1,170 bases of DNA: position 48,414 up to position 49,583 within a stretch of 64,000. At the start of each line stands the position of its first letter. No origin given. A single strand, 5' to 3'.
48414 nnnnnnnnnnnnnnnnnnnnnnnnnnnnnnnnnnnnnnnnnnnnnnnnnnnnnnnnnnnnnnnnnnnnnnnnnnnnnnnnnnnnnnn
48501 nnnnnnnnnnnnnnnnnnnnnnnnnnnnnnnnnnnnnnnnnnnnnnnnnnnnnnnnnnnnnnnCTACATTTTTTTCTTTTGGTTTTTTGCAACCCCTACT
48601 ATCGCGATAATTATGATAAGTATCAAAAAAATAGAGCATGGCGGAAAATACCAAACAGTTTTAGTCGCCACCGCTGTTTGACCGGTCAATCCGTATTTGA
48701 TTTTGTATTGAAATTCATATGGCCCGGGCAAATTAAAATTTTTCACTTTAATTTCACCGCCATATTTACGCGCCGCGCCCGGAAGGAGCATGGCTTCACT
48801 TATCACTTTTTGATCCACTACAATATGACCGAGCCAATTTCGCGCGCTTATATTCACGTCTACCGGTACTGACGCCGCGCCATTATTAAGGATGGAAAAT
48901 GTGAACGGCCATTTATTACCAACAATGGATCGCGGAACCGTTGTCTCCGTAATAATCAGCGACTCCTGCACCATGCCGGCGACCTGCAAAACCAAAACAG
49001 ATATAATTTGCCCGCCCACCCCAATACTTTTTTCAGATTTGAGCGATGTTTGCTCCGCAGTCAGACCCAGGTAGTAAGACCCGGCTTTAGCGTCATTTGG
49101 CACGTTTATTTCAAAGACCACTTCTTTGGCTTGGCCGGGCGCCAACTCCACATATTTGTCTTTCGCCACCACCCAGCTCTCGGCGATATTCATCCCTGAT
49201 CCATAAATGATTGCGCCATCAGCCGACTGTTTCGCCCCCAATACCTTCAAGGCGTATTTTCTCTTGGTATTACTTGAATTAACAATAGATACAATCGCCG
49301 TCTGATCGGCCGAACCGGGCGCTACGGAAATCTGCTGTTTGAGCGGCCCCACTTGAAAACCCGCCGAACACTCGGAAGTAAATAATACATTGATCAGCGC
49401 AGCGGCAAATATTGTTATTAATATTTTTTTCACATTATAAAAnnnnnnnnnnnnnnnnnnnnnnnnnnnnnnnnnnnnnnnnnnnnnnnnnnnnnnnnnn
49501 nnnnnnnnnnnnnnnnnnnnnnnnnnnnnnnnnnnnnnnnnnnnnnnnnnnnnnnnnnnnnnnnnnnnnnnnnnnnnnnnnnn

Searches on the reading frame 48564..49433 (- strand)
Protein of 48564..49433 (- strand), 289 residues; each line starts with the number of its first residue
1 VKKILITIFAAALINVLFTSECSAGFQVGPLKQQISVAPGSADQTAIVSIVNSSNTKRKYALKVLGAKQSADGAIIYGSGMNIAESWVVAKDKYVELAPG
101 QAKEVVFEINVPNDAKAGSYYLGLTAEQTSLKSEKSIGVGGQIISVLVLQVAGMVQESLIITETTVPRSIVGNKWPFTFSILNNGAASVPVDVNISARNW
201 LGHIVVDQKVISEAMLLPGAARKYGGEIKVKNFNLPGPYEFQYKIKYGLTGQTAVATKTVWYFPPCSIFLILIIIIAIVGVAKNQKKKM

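Call 42: search_protein_families(library=pfam, proteins=[window:48564-49433:-], max_evalue=0.0001)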
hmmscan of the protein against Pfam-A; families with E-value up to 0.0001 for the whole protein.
window:48564-49433:- (289 aa): 2 families
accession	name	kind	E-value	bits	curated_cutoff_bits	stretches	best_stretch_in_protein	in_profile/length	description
PF06030.18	WxLIP_PGBD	-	7.3e-06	26.5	27.3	1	42-127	27-120/121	WxL Interacting Protein, peptidoglycan binding domain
PF10633.15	NPCBM_assoc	-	4.7e-05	23.9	24.4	0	87-127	34-76/78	NPCBM-associated, NEW3 domain of alpha-galactosidase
